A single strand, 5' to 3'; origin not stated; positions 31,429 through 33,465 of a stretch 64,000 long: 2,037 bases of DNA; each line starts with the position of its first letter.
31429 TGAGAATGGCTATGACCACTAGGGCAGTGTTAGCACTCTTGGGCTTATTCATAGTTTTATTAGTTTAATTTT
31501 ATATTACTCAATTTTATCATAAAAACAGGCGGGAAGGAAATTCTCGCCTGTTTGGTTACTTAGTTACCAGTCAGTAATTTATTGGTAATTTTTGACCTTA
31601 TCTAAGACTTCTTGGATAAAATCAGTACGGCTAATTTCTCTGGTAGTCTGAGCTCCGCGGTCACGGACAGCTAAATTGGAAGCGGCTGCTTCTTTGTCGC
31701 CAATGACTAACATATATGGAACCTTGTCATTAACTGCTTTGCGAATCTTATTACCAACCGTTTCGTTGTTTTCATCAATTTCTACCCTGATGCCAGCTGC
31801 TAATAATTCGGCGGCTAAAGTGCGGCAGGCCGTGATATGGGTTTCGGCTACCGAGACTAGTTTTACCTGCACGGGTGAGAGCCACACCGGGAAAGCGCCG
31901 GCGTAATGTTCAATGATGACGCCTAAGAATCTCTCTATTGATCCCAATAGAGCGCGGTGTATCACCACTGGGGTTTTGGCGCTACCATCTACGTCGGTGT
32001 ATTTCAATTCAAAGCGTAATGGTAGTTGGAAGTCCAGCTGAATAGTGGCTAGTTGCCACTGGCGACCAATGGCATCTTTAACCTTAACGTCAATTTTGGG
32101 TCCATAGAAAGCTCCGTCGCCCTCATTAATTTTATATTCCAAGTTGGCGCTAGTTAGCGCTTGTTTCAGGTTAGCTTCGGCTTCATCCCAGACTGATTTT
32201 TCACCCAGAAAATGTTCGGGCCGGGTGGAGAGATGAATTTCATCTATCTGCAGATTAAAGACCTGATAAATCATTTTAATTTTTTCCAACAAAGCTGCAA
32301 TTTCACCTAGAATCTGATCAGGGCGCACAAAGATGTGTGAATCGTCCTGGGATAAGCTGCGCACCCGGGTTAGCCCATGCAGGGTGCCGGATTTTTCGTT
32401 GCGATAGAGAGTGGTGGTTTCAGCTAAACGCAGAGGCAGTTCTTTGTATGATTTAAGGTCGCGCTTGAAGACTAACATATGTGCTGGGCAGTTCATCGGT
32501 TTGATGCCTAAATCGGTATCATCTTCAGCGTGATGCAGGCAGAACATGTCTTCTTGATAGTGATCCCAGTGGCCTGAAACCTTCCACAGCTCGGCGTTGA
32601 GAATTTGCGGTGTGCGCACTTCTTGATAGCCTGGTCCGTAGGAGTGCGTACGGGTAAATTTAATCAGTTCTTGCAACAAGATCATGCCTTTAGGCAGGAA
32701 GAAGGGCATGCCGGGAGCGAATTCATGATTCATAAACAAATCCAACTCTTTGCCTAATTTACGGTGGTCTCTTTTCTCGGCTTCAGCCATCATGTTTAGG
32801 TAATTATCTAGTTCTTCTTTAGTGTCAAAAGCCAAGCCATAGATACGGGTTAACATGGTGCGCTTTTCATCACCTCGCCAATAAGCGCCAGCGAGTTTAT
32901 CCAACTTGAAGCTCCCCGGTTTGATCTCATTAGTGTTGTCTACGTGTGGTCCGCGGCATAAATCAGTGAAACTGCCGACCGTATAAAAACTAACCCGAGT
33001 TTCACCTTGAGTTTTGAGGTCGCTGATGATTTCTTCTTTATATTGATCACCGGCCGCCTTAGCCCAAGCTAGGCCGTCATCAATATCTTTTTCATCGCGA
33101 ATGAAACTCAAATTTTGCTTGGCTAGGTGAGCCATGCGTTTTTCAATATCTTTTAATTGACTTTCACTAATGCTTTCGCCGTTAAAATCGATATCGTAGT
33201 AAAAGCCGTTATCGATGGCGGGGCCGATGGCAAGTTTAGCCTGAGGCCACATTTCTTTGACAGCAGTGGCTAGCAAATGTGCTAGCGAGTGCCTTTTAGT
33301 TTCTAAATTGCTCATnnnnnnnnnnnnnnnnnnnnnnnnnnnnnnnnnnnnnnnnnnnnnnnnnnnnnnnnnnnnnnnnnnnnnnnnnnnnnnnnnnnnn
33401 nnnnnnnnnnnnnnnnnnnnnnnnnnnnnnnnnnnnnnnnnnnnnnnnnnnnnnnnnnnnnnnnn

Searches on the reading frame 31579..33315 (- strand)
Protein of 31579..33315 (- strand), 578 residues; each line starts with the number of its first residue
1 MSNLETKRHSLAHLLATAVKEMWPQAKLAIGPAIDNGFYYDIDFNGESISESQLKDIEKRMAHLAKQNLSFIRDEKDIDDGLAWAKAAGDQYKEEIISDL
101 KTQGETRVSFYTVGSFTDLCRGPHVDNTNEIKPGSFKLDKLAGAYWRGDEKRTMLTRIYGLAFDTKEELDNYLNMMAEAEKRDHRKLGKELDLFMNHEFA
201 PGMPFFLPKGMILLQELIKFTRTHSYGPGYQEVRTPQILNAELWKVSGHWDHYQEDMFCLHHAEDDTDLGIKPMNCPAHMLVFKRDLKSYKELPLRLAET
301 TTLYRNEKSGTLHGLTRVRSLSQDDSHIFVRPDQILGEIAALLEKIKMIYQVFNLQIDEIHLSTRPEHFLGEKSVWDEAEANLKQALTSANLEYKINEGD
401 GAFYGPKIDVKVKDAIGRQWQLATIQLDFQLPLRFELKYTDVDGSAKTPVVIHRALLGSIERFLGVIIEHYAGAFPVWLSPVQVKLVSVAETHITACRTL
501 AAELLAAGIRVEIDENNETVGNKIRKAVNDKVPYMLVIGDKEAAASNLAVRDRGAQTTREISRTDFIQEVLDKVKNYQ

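Call 9: find_related_loci(query=window:31579-33315:-, collection=genome_contigs, flank=3000)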
Query window:31579-33315:- (578 aa) in genome_contigs; peptide patterns used: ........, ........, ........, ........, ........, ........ (x = any residue, [..] = any of these).
599 stretches matched a pattern (row limit reached: there are more); 562 encode a relative of the query (tblastn E <= 1e-3); the best 80 are kept; 80 distinct loci.
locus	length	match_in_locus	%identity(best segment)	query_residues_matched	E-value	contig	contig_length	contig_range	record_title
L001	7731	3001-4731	88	1-577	0e+0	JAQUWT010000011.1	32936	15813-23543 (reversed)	MAG: Patescibacteria group bacterium isolate STD2_197 NODE_4712_length_32936_cov_4.681947_Sandtown_D2, whole genome shot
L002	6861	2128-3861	86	1-578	0e+0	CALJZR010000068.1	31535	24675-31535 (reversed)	MAG TPA_asm: uncultured bacterium isolate SRR3330157_bin.27_CONCOCT_v1.1_MAG genome assembly, contig: ERZ724089.1056, wh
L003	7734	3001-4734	82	1-578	0e+0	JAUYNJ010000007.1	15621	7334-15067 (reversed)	MAG: bacterium isolate C3_metabat.bin.14 C3_k141_11078, whole genome shotgun sequence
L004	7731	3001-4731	79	1-577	0e+0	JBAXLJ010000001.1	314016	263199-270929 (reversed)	MAG: Candidatus Falkowbacteria bacterium isolate ELA424 MAG424_1, whole genome shotgun sequence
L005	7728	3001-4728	79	3-578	0e+0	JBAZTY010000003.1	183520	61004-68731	MAG: Patescibacteria group bacterium isolate SO_2017_GW1_214 NODE_607_length_183520_cov_2.697960_OW334_2017, whole genom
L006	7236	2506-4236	78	1-577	0e+0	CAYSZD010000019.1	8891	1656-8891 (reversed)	MAG TPA_asm: uncultured Gammaproteobacteria bacterium isolate SRP263991_co7_112 genome assembly, contig: NODE_16543_leng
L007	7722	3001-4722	78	1-574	0e+0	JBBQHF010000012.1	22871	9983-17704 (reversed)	MAG: Patescibacteria group bacterium isolate Co_metawrap_919 Cmw_919_k141_21331241_length_22871_cov_16.0000, whole genom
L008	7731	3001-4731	77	1-577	0e+0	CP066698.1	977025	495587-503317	MAG: Candidatus Falkowbacteria bacterium isolate NC_groundwater_1683_Pr3_B-0.1um_40_26 chromosome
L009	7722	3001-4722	76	3-576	0e+0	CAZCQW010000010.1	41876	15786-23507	MAG TPA_asm: uncultured Gammaproteobacteria bacterium isolate SRP285395_co1_539 genome assembly, contig: NODE_1194_lengt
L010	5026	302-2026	78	3-575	0e+0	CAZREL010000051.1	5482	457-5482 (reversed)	MAG TPA_asm: uncultured Gammaproteobacteria bacterium isolate SRP192927_co1_666 genome assembly, contig: NODE_42442_leng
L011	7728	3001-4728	75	1-578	0e+0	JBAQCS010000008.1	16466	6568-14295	MAG: Patescibacteria group bacterium isolate MFD12010_ilm_asm_bin15 k127_154184, whole genome shotgun sequence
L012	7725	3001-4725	76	4-578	0e+0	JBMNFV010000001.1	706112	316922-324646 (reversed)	MAG: Patescibacteria group bacterium isolate SBF912LR0FQ0006 contig_46519, whole genome shotgun sequence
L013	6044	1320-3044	69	2-576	0e+0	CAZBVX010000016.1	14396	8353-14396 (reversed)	MAG TPA_asm: uncultured Gammaproteobacteria bacterium isolate SRP294416_co1_736 genome assembly, contig: NODE_8803_lengt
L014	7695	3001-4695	75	2-566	0e+0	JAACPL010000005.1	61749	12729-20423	MAG: Candidatus Falkowbacteria bacterium isolate CG_2015-02_33_13 CG_2015-02_curated_scaffold_235, whole genome shotgun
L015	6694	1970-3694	76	4-578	0e+0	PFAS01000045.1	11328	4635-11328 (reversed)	MAG: Candidatus Falkowbacteria bacterium CG10_big_fil_rev_8_21_14_0_10_43_11 CG10_8_21_14_0.10_scaffold_6023_c, whole ge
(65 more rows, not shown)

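Call 38: find_encoding_contigs(protein=window:31579-33315:-, flank=10000, max_places=6)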
Protein window:31579-33315:- (578 aa): 1 contig read that carries it; 1 place shown.
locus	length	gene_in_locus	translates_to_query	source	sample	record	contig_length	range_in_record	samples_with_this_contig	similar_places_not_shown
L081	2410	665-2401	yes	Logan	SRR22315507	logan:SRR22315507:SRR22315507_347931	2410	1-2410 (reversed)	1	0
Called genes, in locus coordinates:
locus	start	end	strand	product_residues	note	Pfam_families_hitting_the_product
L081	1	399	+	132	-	?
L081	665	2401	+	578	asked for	PF07973:tRNA_SAD, PF00587:tRNA-synt_2b, PF03129:HGTP_anticodon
